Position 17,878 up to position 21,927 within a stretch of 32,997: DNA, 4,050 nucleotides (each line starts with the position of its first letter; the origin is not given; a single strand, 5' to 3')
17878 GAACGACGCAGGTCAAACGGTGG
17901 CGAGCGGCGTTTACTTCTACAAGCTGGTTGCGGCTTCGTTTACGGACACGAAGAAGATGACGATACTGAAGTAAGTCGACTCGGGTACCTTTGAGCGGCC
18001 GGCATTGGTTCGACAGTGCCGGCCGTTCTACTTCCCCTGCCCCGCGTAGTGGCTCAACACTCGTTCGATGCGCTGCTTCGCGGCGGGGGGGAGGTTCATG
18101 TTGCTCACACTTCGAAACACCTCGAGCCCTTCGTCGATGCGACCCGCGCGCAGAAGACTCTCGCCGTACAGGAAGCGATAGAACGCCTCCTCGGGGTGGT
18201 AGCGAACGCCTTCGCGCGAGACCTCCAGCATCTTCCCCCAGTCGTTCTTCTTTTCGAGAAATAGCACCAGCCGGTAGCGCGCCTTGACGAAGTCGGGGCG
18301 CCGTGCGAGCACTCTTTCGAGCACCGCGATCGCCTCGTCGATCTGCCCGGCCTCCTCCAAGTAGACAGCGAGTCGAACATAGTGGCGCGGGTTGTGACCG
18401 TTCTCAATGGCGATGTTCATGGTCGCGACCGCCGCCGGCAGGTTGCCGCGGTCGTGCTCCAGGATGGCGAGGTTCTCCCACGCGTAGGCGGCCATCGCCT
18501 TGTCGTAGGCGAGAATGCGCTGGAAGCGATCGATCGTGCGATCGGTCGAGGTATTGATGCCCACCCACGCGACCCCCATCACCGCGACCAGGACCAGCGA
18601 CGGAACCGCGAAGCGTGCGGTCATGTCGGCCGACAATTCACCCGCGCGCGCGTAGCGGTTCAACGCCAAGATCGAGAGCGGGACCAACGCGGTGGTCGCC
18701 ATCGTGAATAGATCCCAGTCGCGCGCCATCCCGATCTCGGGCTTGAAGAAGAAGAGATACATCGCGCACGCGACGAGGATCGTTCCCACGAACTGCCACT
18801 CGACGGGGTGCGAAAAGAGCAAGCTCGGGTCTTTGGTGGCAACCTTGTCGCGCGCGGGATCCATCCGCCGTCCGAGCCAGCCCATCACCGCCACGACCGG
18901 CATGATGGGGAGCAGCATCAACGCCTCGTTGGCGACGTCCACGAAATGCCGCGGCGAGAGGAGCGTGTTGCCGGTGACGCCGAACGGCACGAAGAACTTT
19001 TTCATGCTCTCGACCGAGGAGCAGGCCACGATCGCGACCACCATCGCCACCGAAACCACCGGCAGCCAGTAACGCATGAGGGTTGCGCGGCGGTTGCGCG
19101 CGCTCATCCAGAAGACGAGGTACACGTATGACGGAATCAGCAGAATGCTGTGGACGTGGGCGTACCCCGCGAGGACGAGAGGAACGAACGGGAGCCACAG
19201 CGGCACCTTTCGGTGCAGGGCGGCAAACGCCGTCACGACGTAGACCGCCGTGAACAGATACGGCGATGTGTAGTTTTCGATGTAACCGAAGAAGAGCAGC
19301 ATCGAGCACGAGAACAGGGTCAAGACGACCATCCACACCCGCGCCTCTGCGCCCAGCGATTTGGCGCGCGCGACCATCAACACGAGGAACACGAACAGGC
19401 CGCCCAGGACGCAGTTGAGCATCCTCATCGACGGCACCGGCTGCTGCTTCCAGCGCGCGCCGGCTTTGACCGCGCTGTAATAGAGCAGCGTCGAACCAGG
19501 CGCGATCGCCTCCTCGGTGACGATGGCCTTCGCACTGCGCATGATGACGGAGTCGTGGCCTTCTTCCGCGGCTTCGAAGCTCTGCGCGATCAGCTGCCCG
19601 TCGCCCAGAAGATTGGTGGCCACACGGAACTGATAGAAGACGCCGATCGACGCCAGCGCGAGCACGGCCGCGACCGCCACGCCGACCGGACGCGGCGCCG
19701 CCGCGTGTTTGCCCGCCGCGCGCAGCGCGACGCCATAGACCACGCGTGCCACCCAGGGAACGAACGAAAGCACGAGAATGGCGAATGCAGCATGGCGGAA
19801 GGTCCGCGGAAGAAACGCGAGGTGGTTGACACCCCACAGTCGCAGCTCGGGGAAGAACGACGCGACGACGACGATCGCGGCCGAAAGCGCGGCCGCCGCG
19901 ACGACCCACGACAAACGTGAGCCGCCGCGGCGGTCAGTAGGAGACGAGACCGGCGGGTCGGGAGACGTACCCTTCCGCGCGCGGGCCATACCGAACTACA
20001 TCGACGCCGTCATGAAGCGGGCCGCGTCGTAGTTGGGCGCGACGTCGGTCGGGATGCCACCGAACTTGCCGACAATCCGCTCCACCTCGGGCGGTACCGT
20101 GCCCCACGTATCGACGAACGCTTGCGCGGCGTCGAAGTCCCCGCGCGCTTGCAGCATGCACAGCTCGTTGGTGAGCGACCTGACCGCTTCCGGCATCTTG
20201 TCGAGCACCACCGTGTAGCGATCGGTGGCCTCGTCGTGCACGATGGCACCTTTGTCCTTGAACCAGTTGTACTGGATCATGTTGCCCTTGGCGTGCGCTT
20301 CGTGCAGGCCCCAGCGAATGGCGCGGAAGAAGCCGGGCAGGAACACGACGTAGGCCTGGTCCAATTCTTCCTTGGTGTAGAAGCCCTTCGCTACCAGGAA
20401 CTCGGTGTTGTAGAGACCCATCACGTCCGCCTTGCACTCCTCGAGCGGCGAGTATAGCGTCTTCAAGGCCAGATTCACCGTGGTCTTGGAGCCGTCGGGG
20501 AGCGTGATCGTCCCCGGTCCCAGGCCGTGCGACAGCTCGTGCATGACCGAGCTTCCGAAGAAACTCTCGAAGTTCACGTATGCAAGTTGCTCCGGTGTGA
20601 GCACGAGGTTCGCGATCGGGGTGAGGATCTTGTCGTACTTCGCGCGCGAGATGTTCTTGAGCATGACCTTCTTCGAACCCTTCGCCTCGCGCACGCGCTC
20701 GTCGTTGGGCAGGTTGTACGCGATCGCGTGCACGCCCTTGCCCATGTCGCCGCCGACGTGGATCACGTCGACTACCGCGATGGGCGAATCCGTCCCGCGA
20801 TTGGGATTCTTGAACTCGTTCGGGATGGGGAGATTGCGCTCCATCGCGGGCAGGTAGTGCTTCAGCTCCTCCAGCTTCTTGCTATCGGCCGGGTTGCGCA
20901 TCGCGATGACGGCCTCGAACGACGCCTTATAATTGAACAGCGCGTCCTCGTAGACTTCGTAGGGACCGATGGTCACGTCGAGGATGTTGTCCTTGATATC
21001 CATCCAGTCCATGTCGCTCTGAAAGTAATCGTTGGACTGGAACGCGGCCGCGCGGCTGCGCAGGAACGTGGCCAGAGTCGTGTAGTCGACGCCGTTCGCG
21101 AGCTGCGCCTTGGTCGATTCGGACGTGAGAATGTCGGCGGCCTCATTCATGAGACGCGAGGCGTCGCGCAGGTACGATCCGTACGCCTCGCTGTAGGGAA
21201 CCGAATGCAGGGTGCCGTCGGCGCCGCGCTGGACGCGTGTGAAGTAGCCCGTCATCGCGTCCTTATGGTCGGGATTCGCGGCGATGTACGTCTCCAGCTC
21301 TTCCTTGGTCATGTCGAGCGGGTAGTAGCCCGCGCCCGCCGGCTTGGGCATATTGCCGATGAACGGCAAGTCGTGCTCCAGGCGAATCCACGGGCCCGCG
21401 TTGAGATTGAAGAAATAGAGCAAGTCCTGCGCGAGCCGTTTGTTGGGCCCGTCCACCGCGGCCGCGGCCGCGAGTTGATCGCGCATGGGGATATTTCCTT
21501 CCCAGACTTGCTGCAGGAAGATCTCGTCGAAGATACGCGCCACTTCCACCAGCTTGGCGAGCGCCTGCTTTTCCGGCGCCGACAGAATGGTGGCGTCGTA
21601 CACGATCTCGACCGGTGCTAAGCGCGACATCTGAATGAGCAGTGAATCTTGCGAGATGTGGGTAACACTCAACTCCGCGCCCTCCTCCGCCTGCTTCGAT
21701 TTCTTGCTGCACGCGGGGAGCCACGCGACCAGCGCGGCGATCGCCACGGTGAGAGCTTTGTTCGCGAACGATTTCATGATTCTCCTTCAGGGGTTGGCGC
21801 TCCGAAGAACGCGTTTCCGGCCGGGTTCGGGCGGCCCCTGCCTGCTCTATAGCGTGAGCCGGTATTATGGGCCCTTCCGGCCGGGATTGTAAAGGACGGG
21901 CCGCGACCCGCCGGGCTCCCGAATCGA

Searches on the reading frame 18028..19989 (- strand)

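Call 8: search_protein_families(library=pfam, proteins=[window:18028-19989:-])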
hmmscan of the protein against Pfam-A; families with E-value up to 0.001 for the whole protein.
window:18028-19989:- (653 aa): 11 families
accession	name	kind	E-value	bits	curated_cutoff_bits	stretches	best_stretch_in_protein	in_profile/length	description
PF13432.12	TPR_16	-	3.2e-13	50.3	32.7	1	540-584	3-47/65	Tetratricopeptide repeat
PF14559.12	TPR_19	-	5e-09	36.8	25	1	546-584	3-41/68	Tetratricopeptide repeat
PF13428.12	TPR_14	-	1.1e-07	32.3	23.5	1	537-575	4-42/44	Tetratricopeptide repeat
PF07721.20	TPR_4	-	2.9e-07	30.9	27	0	534-559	1-26/26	Tetratricopeptide repeat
PF13431.12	TPR_17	-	6.9e-07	29.5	24.4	0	531-555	10-34/34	Tetratricopeptide repeat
PF13424.12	TPR_12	-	4.1e-06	27.3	30.1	0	501-564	3-75/77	Tetratricopeptide repeat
PF13174.12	TPR_6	-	1.4e-05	25.9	26.3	0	538-566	4-32/33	Tetratricopeptide repeat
PF07719.23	TPR_2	-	2.9e-05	24.3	27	0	537-566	4-33/34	Tetratricopeptide repeat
PF12895.13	ANAPC3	-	8.5e-05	23.2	27.2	1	548-626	3-80/82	Anaphase-promoting complex, cyclosome, subunit 3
PF25062.1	ARM_TT21_N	-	0.00014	22.2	40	0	469-586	106-220/222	Tetratricopeptide repeat protein 21 N-terminal ARM repeat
PF00515.34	TPR_1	-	0.00076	19.6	27.8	0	537-567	4-34/34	Tetratricopeptide repeat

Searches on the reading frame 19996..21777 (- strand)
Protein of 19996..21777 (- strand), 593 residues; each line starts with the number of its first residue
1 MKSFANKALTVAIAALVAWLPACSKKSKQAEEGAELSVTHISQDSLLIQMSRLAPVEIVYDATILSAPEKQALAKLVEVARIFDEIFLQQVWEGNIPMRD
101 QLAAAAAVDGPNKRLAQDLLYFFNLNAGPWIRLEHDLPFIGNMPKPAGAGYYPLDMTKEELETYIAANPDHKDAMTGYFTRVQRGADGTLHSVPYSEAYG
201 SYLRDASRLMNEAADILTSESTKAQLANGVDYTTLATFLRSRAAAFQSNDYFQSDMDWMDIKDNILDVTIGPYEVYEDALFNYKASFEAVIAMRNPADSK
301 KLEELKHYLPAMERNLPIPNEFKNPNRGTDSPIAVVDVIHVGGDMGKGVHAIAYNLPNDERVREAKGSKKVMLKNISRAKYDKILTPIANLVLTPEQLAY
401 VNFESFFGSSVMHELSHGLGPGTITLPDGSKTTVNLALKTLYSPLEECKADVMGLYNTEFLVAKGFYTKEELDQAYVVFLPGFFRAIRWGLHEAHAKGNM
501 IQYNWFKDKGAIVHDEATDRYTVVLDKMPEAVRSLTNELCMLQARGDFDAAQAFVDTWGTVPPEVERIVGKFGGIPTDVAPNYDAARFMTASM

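Call 8: search_protein_families(library=pfam, proteins=[window:19996-21777:-])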
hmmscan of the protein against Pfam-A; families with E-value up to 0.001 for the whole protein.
window:19996-21777:- (593 aa): 2 families
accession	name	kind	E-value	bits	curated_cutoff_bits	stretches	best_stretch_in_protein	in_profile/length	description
PF03571.21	Peptidase_M49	-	2.8e-15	56.2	21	1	227-420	120-306/548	Peptidase family M49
PF21826.1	DUF6887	-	0.00038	21.1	24.2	0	156-187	7-37/62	Family of unknown function (DUF6887)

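Call 9: find_encoding_contigs(protein=window:19996-21777:-, flank=10000, max_places=4)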
Protein window:19996-21777:- (593 aa): 1 contig read that carries it; 1 place shown.
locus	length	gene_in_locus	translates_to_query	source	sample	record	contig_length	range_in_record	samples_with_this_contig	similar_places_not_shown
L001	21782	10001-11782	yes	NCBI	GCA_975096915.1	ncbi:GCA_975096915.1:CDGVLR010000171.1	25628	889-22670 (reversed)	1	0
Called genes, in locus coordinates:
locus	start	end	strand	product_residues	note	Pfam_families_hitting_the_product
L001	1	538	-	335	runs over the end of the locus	-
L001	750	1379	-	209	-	-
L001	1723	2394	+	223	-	-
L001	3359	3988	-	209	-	-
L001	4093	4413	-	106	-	PF02311:AraC_binding (weak), PF07883:Cupin_2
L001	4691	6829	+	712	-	PF07721:TPR_4 (faint), PF13429:TPR_15 (faint), PF00515:TPR_1 (faint), PF07719:TPR_2 (faint), PF23914:TPR_CcmH_CycH, PF13432:TPR_16 (weak), PF14559:TPR_19, PF13432:TPR_16 (weak), +9 more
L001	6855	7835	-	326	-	PF01663:Phosphodiest (faint), PF01676:Metalloenzyme (weak)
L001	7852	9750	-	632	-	PF13860:FlgD_ig, PF18962:Por_Secre_tail (weak)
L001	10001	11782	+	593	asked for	PF03571:Peptidase_M49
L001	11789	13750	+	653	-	PF07721:TPR_4 (faint), PF13424:TPR_12 (faint), PF13428:TPR_14 (faint), PF13432:TPR_16 (faint), PF13174:TPR_6 (faint), PF13431:TPR_17 (faint), PF14559:TPR_19 (faint)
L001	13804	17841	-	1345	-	PF13229:Beta_helix (weak), PF13860:FlgD_ig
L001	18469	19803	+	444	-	PF13229:Beta_helix (weak), PF02415:Chlam_PMP (faint)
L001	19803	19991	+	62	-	-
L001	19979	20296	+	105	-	-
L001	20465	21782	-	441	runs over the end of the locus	PF02638:GHL10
